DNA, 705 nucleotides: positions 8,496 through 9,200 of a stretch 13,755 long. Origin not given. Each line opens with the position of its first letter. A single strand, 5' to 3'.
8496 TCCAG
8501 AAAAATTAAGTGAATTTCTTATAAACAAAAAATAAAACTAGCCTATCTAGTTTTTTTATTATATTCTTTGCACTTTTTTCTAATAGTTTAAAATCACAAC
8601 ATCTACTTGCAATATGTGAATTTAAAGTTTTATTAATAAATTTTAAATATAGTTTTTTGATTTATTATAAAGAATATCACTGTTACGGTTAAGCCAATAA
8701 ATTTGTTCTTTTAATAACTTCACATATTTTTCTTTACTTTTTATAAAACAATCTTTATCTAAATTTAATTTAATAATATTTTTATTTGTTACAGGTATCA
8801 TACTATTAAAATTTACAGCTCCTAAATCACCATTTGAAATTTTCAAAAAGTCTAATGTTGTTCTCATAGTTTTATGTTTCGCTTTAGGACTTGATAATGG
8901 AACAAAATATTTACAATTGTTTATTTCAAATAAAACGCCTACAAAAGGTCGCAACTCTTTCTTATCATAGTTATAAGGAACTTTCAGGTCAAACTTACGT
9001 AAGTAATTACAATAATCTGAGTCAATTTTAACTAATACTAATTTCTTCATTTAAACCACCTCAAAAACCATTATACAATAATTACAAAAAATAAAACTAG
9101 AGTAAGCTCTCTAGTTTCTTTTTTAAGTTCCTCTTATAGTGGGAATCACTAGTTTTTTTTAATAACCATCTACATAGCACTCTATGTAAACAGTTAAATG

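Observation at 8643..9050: Solitary ToxN/AbiQ-family toxin gene wedged between gpsA and dxs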

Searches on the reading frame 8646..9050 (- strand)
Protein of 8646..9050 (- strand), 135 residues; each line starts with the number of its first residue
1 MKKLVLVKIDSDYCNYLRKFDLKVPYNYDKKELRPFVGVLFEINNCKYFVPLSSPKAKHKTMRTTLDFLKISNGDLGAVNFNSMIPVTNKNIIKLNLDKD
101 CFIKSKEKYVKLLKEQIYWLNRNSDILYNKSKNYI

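Call 3: search_protein_families(library=pfam, proteins=[window:8646-9050:-], max_evalue=1)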
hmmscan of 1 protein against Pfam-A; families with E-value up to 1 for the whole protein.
window:8646-9050:- (135 aa): 2 families
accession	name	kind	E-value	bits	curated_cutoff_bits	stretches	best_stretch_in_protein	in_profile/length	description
PF13958.12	ToxN_toxin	-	9.9e-38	130.2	25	1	6-132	3-128/159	Toxin ToxN, type III toxin-antitoxin system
PF02309.22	AUX_IAA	-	0.067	13.4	22.7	1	3-42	110-147/222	AUX/IAA family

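Call 4: search_protein_families(library=padloc, proteins=[window:8646-9050:-], max_evalue=1)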
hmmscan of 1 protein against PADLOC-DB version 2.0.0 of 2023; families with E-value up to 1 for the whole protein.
window:8646-9050:- (135 aa): 1 family
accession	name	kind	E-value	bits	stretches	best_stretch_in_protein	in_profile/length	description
PDLC02352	AbiQ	-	4.1e-30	103.2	1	6-133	3-127/160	AbiQ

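Call 5: search_protein_families(library=ncbifam, proteins=[window:8646-9050:-], max_evalue=1)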
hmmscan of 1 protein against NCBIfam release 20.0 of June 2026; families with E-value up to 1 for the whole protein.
window:8646-9050:- (135 aa): 1 family
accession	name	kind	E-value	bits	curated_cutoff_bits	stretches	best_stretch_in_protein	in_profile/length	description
NF047358.1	TenpIN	equivalog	0.018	15.2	90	1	30-114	19-97/141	type III toxin-antitoxin system TenpIN family toxin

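Call 6: search_solved_structures(query=window:8646-9050:-, max_evalue=10, show_alignments=3)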
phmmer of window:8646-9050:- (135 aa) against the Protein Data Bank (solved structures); distinct sequences matched with E-value up to 10: 4.
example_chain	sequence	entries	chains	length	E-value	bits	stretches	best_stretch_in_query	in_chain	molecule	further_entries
4ato_A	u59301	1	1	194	5.7e-16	62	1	9-131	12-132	TOXN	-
7d8o_A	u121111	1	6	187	1e-13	54.7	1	8-132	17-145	Type III toxin-antitoxin system ToxN/AbiQ family toxin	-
2xd0_A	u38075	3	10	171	4.5e-13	52.7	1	8-132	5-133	TOXN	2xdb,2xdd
4glk_A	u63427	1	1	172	9.1e-10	42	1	9-132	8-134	AbiQ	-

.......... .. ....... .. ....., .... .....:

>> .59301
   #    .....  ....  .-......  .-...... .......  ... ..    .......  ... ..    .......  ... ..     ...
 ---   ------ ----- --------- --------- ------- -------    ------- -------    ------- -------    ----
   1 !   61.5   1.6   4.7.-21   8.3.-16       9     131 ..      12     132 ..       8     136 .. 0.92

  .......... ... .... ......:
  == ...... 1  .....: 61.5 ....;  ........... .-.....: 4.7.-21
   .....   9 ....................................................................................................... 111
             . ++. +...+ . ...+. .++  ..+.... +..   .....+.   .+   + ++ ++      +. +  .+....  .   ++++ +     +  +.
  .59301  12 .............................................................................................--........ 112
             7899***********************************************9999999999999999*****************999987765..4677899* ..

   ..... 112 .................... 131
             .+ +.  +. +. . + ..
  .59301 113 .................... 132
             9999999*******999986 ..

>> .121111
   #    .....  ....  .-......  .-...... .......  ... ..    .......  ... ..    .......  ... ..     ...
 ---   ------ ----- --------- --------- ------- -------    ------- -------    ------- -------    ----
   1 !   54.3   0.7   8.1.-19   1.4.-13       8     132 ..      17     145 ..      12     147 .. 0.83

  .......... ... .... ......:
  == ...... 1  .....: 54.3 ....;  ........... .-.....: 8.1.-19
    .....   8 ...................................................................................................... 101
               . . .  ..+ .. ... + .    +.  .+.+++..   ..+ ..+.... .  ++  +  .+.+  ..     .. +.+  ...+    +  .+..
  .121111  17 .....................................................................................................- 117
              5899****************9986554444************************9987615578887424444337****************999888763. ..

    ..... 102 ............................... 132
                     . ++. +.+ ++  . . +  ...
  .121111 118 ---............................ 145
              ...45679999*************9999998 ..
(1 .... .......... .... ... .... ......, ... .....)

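Call 12: find_homologous_proteins(query=window:8646-9050:-)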
Query window:8646-9050:- (135 aa): 1283 proteins with E <= 0.001 among 1302 candidates; the best 120 are listed.
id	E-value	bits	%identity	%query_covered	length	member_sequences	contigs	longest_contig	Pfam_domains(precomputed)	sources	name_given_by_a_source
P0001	7.8e-77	274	95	98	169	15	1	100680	PF13958.13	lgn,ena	-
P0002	3.1e-64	233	75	98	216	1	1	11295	PF13958.13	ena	-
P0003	1.5e-63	231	74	98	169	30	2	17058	PF13958.13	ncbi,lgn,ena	-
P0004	1.6e-63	231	76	98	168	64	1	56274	PF13958.13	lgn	-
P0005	1.7e-63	230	74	98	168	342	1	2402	PF13958.13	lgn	-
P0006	1.8e-63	230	76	98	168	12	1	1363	PF13958.13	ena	-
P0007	4.2e-62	226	73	98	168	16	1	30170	PF13958.13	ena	-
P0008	7.0e-62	225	74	98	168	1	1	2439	PF13958.13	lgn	-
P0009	1.2e-61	224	73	98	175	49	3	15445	PF13958.13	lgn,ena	-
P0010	1.7e-61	224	73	98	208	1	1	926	PF13958.13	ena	-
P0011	2.5e-61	223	71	100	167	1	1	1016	PF13958.13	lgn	-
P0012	2.7e-61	223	73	98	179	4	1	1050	PF13958.13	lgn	-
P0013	3.1e-61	223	74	93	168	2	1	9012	PF13958.13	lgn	-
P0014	5.4e-61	222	73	98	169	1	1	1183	PF13958.13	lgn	-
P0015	5.4e-61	222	73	98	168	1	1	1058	PF13958.13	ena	-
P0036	1.7e-58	214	69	98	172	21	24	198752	PF13958.13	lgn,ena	-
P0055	7.5e-56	206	69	100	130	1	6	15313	PF13958.13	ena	-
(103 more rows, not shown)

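Call 15: find_encoding_contigs(protein=P0001, flank=6000, max_places=6)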
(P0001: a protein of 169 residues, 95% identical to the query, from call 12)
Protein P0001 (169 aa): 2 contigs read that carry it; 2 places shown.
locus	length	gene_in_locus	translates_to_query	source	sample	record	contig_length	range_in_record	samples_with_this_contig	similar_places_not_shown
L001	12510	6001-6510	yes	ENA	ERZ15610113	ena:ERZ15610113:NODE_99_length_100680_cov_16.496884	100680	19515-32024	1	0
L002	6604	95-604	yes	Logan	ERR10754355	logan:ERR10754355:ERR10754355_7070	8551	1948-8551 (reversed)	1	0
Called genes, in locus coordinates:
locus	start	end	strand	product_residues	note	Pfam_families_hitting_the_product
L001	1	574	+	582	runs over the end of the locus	PF01935:DUF87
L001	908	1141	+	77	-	-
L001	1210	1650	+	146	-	-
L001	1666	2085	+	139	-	-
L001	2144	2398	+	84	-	PF13711:DUF4160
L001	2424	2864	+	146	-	PF10387:DUF2442, PF20038:HTH_59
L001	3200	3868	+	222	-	PF00899:ThiF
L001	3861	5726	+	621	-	PF13292:DXP_synthase_N, PF02779:Transket_pyr, PF02780:Transketolase_C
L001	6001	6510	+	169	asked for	PF13958:ToxN_toxin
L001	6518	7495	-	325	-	PF01210:NAD_Gly3P_dh_N, PF02558:ApbA, PF03446:NAD_binding_2 (weak), PF03807:F420_oxidored, PF07479:NAD_Gly3P_dh_C, PF20618:GPD_NAD_C_bact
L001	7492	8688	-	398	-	PF05496:RuvB_N, PF20720:nSTAND3 (faint), PF13177:DNA_pol3_delta2 (faint), PF13173:AAA_14 (weak), PF00004:AAA, PF07728:AAA_5 (weak), PF16193:AAA_assoc_2, PF12002:MgsA_C, +1 more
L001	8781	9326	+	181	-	-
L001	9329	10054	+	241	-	-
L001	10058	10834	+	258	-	-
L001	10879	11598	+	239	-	-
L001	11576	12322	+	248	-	-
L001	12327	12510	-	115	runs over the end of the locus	-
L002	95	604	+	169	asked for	PF13958:ToxN_toxin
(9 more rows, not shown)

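Call 33: find_encoding_contigs(protein=P0055, flank=3000, max_places=4)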
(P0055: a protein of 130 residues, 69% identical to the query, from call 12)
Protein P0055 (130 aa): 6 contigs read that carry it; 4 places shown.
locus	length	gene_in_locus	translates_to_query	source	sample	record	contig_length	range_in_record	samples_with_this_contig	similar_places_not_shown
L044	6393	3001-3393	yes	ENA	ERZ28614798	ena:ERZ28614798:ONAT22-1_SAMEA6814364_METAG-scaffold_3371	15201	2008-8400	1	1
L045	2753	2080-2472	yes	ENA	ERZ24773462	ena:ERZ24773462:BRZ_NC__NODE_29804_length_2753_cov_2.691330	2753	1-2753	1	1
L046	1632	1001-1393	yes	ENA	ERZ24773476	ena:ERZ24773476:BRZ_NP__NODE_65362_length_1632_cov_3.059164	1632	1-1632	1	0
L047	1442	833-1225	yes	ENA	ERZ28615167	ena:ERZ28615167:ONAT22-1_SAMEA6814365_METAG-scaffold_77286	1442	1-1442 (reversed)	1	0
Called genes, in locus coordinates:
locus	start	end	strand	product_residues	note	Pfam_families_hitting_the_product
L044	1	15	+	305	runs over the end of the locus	PF02661:Fic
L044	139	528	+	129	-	PF01741:MscL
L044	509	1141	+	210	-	PF01863:YgjP-like, PF10263:SprT-like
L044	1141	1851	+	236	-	PF22435:MRM3-like_sub_bind, PF00588:SpoU_methylase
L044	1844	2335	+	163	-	PF01782:RimM, PF24986:PRC_RimM (weak)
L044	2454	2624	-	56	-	PF00830:Ribosomal_L28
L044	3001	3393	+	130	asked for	PF13958:ToxN_toxin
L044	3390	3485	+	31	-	-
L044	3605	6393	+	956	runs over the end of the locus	PF02811:PHP, PF07733:DNA_pol3_alpha, PF17657:DNA_pol3_finger, PF14579:HHH_6, PF01336:tRNA_anti-codon (weak)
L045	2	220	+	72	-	?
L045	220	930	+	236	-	PF22435:MRM3-like_sub_bind, PF00588:SpoU_methylase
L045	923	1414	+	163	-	PF01782:RimM, PF24986:PRC_RimM (weak)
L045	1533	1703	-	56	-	PF00830:Ribosomal_L28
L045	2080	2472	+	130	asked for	PF13958:ToxN_toxin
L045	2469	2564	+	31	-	-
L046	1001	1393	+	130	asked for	PF13958:ToxN_toxin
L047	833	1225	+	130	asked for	PF13958:ToxN_toxin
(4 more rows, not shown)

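Call 34: find_encoding_contigs(protein=P0003, flank=3000, max_places=3)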
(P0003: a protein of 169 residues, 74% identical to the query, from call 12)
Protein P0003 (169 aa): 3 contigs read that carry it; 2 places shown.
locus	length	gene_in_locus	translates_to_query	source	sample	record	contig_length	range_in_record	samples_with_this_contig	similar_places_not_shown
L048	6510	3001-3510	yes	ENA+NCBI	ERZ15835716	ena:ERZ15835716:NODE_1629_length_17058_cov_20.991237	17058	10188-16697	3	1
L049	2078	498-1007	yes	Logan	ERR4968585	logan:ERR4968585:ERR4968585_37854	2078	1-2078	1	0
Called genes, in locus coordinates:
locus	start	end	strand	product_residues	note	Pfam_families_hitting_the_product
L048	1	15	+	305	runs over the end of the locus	PF02661:Fic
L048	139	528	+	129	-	PF01741:MscL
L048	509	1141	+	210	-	PF01863:YgjP-like, PF10263:SprT-like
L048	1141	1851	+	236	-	PF22435:MRM3-like_sub_bind, PF00588:SpoU_methylase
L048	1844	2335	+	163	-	PF01782:RimM, PF24986:PRC_RimM (weak)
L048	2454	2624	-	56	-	PF00830:Ribosomal_L28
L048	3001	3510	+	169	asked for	PF13958:ToxN_toxin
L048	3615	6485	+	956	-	PF02811:PHP, PF07733:DNA_pol3_alpha, PF17657:DNA_pol3_finger, PF14579:HHH_6, PF01336:tRNA_anti-codon (weak)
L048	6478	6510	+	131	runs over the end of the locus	?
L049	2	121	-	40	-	?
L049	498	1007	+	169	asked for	PF13958:ToxN_toxin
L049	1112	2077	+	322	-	?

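Call 35: find_encoding_contigs(protein=P0036, flank=3000, max_places=3)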
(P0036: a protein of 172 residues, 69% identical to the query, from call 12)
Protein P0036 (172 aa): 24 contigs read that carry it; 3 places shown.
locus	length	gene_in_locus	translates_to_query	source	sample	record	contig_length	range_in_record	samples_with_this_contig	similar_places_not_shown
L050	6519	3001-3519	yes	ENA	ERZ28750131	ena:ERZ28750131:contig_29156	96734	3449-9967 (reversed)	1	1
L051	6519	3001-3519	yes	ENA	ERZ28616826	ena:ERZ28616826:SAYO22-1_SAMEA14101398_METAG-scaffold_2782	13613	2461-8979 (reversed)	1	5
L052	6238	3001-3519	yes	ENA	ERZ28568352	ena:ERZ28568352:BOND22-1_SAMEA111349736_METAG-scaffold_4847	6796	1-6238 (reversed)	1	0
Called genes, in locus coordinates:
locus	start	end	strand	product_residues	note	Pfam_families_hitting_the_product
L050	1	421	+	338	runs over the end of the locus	PF07787:TMEM43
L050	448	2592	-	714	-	PF09371:Tex_N, PF22706:Tex_central_region, PF14639:YqgF (weak), PF16921:Tex_YqgF, PF12836:HHH_3, PF17674:HHH_9, PF00575:S1, PF23459:S1_RRP5, +1 more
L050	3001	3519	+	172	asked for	PF13958:ToxN_toxin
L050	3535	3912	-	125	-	PF08000:bPH_1, PF14470:bPH_3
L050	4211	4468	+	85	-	-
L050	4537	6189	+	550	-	PF00749:tRNA-synt_1c, PF19269:Anticodon_2 (weak)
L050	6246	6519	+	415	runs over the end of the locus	-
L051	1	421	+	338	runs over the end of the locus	PF07787:TMEM43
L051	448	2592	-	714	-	PF09371:Tex_N, PF22706:Tex_central_region, PF14639:YqgF (weak), PF16921:Tex_YqgF, PF12836:HHH_3, PF17674:HHH_9, PF00575:S1, PF23459:S1_RRP5, +1 more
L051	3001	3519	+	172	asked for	PF13958:ToxN_toxin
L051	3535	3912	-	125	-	PF08000:bPH_1, PF14470:bPH_3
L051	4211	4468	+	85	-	-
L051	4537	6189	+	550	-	PF00749:tRNA-synt_1c, PF19269:Anticodon_2 (weak)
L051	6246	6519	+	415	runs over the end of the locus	-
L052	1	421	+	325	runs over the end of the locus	?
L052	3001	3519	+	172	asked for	PF13958:ToxN_toxin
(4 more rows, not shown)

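Call 38: find_related_loci(query=A3, collection=metagenome_contigs, flank=1500)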
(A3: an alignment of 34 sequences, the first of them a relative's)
Query A3 (169 aa) in metagenome_contigs; peptide patterns used: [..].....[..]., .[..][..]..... (x = any residue, [..] = any of these).
600 stretches matched a pattern (row limit reached: there are more); 501 encode a relative of the query (tblastn E <= 1e-3); the best 80 are kept; 80 distinct loci.
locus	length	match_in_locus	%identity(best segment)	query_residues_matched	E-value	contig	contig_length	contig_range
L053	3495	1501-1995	76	1-165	3e-86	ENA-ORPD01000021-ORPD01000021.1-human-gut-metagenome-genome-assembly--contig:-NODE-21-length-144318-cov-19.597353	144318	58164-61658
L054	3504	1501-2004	74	1-168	1e-82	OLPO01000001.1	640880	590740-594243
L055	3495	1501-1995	73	1-165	1e-82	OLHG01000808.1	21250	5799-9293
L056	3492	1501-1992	75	2-165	3e-81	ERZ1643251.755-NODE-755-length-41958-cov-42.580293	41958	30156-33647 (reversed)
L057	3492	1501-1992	73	2-165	6e-79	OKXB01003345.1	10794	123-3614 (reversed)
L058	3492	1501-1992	74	3-166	4e-79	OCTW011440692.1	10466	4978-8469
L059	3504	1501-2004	71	2-168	7e-78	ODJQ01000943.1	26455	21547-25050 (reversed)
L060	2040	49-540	71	2-165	2e-77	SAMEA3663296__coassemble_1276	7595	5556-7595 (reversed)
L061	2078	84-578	69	2-166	1e-76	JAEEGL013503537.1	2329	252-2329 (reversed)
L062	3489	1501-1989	67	4-166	8e-74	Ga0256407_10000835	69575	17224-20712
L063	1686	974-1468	68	3-167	1e-76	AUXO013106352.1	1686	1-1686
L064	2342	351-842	66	4-167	5e-73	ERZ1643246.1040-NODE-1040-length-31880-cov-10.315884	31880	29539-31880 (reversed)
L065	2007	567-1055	64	3-165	3e-74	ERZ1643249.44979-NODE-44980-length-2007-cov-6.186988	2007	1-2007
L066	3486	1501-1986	65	4-165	5e-70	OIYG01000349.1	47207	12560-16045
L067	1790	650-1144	64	1-166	9e-72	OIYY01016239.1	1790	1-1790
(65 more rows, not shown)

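Call 39: find_related_loci(query=A3, collection=viral_contigs, flank=1500)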
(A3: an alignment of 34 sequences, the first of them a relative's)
Query A3 (169 aa) in viral_contigs; peptide patterns used: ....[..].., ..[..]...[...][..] (x = any residue, [..] = any of these).
111 stretches matched a pattern; 58 encode a relative of the query (tblastn E <= 1e-3); 58 distinct loci.
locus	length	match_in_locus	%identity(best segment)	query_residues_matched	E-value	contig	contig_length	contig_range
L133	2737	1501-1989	33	1-169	5e-33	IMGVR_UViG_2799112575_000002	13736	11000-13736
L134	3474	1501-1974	37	1-165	3e-32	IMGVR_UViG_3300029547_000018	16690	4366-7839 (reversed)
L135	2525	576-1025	35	9-165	2e-31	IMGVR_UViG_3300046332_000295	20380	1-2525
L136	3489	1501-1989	38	3-166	2e-31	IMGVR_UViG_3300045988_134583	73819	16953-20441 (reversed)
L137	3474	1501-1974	36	1-165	6e-31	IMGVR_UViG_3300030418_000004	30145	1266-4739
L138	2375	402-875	37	1-165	7e-31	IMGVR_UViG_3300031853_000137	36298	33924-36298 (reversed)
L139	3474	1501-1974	36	1-165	8e-30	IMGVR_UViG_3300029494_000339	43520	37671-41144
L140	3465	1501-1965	37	9-164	4e-30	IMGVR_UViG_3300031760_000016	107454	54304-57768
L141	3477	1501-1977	32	1-165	4e-30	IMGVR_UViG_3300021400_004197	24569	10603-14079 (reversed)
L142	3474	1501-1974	38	1-165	1e-29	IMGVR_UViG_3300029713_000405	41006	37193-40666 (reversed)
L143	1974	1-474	38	1-165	1e-29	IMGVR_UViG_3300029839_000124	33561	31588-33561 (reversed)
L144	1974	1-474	38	1-165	1e-29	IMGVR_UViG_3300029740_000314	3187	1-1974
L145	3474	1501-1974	36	1-165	1e-29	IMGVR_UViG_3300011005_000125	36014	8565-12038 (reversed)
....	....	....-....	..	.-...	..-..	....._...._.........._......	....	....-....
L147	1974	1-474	38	1-165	1e-29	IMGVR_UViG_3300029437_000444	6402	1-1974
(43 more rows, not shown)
